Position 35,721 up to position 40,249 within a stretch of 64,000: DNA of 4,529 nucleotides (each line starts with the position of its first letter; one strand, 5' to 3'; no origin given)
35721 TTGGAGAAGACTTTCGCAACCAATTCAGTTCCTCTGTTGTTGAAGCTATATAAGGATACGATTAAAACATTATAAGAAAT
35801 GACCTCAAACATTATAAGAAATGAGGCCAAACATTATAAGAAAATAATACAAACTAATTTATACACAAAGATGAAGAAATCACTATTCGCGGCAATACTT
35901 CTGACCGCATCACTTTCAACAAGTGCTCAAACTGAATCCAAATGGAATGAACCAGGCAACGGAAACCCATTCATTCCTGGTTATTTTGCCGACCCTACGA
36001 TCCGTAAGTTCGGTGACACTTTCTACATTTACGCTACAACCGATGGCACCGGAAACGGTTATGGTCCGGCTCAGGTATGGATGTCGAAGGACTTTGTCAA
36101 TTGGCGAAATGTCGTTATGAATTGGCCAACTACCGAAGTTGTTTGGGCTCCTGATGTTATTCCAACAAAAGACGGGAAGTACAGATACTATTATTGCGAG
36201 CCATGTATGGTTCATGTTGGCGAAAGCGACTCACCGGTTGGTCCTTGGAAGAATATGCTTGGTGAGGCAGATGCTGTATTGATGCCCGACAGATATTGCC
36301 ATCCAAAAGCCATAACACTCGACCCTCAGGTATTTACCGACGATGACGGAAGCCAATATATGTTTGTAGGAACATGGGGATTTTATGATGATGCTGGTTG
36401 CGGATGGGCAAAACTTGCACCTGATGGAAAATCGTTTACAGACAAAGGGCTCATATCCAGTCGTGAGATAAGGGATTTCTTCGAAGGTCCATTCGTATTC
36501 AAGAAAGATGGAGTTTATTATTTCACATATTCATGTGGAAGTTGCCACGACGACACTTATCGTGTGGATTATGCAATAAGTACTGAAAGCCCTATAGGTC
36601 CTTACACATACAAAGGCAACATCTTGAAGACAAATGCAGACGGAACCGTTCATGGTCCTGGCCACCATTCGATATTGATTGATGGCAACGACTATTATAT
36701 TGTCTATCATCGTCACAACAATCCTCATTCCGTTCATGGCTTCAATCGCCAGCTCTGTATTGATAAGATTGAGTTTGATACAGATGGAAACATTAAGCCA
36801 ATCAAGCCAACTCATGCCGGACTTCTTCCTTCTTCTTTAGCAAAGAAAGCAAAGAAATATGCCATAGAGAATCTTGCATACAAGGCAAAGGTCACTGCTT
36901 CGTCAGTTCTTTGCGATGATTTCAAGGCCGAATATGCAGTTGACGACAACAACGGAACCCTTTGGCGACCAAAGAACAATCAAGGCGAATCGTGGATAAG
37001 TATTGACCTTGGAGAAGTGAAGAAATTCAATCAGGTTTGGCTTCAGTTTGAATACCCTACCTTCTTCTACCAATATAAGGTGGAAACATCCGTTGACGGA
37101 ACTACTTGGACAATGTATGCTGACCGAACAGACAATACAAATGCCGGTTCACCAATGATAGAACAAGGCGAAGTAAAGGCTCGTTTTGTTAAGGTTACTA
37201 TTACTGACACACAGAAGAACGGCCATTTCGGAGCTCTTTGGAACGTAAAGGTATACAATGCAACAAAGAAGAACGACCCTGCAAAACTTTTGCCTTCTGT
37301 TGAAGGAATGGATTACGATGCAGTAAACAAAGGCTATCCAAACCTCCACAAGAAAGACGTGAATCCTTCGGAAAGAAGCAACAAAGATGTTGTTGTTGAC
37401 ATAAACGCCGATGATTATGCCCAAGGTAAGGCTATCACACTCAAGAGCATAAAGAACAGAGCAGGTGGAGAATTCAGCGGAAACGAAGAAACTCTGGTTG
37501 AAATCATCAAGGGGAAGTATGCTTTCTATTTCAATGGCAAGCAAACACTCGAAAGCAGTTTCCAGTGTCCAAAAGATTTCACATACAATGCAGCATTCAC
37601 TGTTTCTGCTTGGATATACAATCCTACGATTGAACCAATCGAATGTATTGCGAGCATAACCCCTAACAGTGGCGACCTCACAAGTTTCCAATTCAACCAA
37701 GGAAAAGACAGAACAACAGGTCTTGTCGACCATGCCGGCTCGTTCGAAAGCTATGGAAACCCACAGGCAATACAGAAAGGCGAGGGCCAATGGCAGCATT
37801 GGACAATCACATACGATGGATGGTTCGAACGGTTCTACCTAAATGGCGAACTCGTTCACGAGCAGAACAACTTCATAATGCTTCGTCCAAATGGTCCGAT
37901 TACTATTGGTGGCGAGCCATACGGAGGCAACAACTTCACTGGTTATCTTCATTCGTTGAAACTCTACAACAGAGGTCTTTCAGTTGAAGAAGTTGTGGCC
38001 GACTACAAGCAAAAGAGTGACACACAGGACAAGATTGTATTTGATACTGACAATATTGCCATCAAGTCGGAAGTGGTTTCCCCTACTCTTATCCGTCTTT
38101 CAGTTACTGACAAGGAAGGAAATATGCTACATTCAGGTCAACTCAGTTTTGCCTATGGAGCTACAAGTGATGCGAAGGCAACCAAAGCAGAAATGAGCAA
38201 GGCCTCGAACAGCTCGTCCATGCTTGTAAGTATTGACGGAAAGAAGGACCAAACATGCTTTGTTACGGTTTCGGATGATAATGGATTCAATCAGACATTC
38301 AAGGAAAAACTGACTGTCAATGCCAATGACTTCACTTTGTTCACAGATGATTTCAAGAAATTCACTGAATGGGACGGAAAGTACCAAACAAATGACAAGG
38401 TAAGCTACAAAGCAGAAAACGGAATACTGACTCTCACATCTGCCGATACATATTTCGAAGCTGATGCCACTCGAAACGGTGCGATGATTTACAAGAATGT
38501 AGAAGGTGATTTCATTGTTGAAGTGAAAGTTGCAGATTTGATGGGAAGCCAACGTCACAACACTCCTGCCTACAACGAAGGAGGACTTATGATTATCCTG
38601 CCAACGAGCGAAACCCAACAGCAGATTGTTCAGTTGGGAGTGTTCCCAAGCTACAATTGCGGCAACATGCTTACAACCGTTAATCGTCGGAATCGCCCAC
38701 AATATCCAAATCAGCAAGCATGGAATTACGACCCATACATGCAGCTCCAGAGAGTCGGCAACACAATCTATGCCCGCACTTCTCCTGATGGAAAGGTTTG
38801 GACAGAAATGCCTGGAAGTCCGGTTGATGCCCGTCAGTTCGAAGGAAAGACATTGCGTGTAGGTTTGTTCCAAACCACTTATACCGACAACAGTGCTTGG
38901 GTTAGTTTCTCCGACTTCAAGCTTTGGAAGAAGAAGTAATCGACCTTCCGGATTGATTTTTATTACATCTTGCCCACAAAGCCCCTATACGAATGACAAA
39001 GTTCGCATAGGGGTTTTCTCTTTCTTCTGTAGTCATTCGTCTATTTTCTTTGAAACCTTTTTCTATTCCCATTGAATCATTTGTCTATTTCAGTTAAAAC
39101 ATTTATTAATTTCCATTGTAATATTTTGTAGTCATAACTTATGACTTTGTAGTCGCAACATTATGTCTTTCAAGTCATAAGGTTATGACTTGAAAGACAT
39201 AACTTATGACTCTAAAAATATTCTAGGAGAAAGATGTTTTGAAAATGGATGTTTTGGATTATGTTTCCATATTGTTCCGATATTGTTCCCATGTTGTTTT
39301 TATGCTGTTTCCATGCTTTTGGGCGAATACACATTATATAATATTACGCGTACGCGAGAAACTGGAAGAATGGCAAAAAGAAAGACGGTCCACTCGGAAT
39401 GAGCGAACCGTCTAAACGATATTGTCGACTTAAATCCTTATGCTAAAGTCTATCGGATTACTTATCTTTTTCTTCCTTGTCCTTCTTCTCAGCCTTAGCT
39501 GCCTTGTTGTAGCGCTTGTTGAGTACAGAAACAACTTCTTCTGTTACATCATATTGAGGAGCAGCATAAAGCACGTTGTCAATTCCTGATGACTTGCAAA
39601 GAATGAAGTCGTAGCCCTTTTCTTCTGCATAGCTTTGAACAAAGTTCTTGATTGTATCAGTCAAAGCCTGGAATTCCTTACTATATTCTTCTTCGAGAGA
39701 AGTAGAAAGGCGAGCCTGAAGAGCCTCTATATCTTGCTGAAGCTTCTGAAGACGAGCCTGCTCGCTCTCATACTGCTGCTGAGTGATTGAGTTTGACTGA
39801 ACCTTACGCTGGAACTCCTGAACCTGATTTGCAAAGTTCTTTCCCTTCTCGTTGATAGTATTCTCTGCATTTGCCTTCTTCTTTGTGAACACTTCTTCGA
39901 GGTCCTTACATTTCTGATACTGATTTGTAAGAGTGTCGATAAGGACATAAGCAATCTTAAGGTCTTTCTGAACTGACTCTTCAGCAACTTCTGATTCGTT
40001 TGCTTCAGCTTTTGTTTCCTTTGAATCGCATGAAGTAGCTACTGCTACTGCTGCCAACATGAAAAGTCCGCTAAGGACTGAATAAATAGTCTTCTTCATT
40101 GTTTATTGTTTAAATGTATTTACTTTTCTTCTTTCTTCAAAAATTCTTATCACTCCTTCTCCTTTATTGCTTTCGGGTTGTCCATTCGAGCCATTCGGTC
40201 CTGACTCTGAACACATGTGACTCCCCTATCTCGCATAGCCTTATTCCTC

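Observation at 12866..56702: Dispersed, modular family of tandem arrays with a strict 21-22 bp period, usually four units, each unit carrying a small dyad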

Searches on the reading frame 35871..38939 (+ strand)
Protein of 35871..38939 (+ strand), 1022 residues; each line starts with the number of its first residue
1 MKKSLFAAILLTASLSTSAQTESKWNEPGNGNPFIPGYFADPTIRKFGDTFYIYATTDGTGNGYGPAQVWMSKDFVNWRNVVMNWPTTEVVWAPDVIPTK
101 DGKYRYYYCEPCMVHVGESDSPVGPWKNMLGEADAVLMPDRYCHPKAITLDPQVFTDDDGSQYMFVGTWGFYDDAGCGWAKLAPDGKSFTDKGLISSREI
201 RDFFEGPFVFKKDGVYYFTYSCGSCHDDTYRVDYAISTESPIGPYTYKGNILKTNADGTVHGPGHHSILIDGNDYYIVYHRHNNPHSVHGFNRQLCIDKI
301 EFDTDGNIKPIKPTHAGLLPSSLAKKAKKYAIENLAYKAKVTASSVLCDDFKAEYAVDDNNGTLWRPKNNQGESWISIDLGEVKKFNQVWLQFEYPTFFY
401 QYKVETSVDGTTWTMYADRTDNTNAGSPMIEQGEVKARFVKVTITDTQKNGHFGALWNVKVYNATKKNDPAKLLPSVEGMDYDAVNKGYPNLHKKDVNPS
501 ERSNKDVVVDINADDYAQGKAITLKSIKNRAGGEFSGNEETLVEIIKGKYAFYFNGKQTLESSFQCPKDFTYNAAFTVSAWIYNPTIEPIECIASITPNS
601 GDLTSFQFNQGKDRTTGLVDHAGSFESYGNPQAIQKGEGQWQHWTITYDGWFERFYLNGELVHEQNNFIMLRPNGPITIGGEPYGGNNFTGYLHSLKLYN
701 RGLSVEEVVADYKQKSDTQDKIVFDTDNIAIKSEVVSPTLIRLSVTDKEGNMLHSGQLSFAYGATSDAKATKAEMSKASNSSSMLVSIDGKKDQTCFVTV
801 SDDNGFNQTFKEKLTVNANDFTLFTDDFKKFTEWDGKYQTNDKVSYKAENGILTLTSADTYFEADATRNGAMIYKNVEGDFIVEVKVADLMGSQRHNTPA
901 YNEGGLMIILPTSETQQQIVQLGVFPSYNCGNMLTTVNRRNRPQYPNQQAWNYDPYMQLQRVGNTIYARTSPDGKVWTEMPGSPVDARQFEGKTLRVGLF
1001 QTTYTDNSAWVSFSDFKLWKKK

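Call 14: search_protein_families(library=pfam, proteins=[window:35871-38939:+])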
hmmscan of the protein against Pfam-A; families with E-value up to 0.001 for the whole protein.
window:35871-38939:+ (1022 aa): 6 families
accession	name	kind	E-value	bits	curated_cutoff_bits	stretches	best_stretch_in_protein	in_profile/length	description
PF04616.20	Glyco_hydro_43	-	6.4e-44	150.9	32.2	1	31-307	2-287/288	Glycosyl hydrolases family 43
PF00754.31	F5_F8_type_C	-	1.2e-19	71.2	28.2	1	341-454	2-122/127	F5/8 type C domain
PF13385.13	Laminin_G_3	-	2.1e-18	67.3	27.6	1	568-708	12-150/151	Concanavalin A-like lectin/glucanases superfamily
PF22633.2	F5_F8_type_C_2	-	5.3e-17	62.7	27.8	1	355-442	1-91/91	NedA-like, galactose-binding domain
PF07081.18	DUF1349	-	5.3e-07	29.9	32.4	1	866-1018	35-176/179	Protein of unknown function (DUF1349)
PF06439.18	3keto-disac_hyd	-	0.00012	22.6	26.8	0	627-668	113-154/187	3-keto-disaccharide hydrolase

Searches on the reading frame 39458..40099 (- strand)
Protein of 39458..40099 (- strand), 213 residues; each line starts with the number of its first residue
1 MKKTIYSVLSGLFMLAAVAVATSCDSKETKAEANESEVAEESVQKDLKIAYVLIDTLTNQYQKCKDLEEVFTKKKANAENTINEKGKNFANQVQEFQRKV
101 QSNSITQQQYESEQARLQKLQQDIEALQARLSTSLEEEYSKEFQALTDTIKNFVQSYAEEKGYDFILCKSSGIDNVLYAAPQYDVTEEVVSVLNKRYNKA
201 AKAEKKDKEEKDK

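Call 14: search_protein_families(library=pfam, proteins=[window:39458-40099:-])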
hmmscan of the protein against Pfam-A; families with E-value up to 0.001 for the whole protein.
window:39458-40099:- (213 aa): 2 families
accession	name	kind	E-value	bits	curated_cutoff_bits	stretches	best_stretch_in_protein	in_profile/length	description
PF03938.19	OmpH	-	1.3e-23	84.3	32.4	1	48-191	1-139/141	Outer membrane protein (OmpH-like)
PF09325.15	Vps5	-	0.00025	21.2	27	1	86-165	134-208/236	Vps5 C terminal like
